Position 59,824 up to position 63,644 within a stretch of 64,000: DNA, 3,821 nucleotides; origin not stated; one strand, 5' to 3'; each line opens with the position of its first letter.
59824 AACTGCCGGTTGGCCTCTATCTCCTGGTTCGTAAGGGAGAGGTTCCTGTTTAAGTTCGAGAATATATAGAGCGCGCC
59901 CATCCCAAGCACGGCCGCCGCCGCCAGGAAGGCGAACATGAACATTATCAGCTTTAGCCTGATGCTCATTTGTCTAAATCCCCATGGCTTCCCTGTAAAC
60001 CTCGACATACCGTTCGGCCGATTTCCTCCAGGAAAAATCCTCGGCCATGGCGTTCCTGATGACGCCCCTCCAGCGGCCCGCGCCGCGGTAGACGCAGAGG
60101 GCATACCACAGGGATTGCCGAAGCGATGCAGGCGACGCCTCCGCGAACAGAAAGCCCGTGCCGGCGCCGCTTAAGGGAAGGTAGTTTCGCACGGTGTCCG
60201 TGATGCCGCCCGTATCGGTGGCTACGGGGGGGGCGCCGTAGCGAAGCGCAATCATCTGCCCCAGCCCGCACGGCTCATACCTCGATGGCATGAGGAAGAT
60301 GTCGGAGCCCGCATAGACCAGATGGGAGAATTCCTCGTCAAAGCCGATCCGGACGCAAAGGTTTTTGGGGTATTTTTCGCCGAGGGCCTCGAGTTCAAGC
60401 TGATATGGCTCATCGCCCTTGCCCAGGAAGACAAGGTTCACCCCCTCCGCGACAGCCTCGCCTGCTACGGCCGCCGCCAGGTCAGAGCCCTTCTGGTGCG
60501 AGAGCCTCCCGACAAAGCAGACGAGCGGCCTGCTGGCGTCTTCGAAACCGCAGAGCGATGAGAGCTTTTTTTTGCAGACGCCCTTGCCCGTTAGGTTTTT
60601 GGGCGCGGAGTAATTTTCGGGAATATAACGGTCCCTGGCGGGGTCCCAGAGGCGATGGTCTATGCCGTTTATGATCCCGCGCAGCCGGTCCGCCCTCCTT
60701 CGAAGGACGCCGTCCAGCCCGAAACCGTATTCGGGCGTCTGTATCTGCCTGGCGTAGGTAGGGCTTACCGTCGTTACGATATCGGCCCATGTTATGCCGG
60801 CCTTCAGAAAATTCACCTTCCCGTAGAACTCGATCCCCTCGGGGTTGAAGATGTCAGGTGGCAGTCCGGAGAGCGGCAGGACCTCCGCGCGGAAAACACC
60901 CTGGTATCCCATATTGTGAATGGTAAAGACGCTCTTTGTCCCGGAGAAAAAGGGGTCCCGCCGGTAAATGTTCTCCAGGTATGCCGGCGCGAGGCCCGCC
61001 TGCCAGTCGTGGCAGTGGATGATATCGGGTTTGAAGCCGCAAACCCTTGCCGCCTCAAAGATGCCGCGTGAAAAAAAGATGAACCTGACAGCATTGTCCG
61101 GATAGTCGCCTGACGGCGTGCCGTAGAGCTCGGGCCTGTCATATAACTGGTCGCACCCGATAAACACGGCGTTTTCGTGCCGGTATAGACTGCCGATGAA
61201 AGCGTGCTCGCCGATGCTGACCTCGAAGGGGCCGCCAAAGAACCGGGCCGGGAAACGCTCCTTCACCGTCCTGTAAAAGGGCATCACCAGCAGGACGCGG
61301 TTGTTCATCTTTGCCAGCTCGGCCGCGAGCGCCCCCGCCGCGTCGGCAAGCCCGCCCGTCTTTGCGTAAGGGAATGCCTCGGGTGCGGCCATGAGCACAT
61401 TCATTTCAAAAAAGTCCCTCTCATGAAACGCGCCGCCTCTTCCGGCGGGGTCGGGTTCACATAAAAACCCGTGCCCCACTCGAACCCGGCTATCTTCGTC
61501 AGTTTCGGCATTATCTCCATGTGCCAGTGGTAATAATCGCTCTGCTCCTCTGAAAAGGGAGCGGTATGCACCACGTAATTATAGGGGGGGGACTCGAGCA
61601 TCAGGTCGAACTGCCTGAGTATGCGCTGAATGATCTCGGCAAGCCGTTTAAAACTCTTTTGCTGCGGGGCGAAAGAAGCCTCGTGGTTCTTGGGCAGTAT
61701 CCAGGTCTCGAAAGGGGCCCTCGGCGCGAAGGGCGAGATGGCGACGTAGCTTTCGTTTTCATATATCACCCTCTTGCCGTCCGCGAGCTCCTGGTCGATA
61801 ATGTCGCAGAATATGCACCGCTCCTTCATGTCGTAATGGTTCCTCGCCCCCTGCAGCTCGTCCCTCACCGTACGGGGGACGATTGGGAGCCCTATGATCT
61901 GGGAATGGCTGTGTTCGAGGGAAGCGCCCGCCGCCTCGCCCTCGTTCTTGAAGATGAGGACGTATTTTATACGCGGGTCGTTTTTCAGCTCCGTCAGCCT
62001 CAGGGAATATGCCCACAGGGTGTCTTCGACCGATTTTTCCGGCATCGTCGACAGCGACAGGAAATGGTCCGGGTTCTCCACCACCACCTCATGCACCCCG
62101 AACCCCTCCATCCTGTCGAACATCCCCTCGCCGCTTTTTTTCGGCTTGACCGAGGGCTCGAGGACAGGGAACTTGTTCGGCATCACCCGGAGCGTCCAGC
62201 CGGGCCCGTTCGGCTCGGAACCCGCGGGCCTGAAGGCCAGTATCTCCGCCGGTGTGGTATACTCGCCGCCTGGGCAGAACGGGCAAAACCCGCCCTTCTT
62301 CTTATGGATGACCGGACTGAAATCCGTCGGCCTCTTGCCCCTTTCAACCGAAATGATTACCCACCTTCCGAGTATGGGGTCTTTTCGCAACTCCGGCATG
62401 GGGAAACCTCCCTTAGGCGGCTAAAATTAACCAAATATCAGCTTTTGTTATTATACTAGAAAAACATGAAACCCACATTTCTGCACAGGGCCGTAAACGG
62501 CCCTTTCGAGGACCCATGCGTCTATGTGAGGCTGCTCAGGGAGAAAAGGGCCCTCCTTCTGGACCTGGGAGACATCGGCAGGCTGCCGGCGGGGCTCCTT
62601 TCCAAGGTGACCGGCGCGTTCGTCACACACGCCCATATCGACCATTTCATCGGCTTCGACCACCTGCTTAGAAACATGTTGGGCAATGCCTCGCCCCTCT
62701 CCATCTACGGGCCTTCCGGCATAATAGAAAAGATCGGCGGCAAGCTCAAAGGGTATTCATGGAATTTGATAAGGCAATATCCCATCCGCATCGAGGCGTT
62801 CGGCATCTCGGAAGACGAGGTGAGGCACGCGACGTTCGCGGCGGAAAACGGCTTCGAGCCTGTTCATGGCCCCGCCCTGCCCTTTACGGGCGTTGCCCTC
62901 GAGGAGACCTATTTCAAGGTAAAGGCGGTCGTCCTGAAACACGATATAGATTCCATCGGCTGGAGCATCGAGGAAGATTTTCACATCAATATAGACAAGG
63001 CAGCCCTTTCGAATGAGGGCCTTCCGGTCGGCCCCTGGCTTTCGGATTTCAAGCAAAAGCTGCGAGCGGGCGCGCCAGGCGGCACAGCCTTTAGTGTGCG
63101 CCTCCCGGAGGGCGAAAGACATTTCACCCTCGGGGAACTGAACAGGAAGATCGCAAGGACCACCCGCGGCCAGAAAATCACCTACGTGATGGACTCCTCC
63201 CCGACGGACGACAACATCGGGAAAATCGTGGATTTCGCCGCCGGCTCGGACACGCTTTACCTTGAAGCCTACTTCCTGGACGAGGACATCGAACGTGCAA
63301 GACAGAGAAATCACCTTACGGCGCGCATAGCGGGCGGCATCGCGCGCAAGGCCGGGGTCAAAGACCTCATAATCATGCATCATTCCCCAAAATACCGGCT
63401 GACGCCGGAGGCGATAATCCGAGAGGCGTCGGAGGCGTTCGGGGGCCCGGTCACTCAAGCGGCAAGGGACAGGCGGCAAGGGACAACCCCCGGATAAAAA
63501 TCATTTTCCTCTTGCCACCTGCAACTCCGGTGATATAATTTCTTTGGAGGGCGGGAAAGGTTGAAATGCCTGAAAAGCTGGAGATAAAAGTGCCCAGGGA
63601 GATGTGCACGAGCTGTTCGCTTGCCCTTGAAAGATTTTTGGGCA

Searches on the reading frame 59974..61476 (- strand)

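Call 64: search_protein_families(library=pfam, proteins=[window:59974-61476:-], max_evalue=0.00001)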
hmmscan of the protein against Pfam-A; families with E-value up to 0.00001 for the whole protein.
window:59974-61476:- (500 aa): 5 families
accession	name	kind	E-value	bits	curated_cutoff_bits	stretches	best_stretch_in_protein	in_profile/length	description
PF08323.17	Glyco_transf_5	-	1.1e-78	264.7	22.7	1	26-259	1-238/239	Starch synthase catalytic domain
PF00534.26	Glycos_transf_1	-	1e-18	67.9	26.4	1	315-454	14-150/172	Glycosyl transferases group 1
PF13692.12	Glyco_trans_1_4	-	8.2e-16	59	27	1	317-456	2-136/142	Glycosyl transferases group 1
PF13439.12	Glyco_transf_4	-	2.1e-07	31.6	28.5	1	41-247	2-150/170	Glycosyltransferase Family 4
PF20706.3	GT4-conflict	-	9.1e-07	28.6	26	1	316-486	197-381/385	Family 4 Glycosyltransferase in conflict systems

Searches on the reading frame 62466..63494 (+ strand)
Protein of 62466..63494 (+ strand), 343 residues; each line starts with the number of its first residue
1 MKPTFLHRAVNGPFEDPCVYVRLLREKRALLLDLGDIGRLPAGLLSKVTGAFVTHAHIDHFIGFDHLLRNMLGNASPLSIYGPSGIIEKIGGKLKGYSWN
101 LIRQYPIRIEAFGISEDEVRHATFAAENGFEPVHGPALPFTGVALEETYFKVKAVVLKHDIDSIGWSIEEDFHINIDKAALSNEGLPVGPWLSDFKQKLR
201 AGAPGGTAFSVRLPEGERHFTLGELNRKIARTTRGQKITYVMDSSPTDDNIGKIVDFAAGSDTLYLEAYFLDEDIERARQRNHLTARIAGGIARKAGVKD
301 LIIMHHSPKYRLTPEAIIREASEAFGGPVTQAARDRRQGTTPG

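Call 64: search_protein_families(library=pfam, proteins=[window:62466-63494:+], max_evalue=0.00001)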
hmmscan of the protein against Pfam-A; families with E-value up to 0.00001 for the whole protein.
window:62466-63494:+ (343 aa): 1 family
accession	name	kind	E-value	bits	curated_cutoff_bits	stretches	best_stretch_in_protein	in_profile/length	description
PF12706.13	Lactamase_B_2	-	2.1e-08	34.4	27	0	45-91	28-71/200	Beta-lactamase superfamily domain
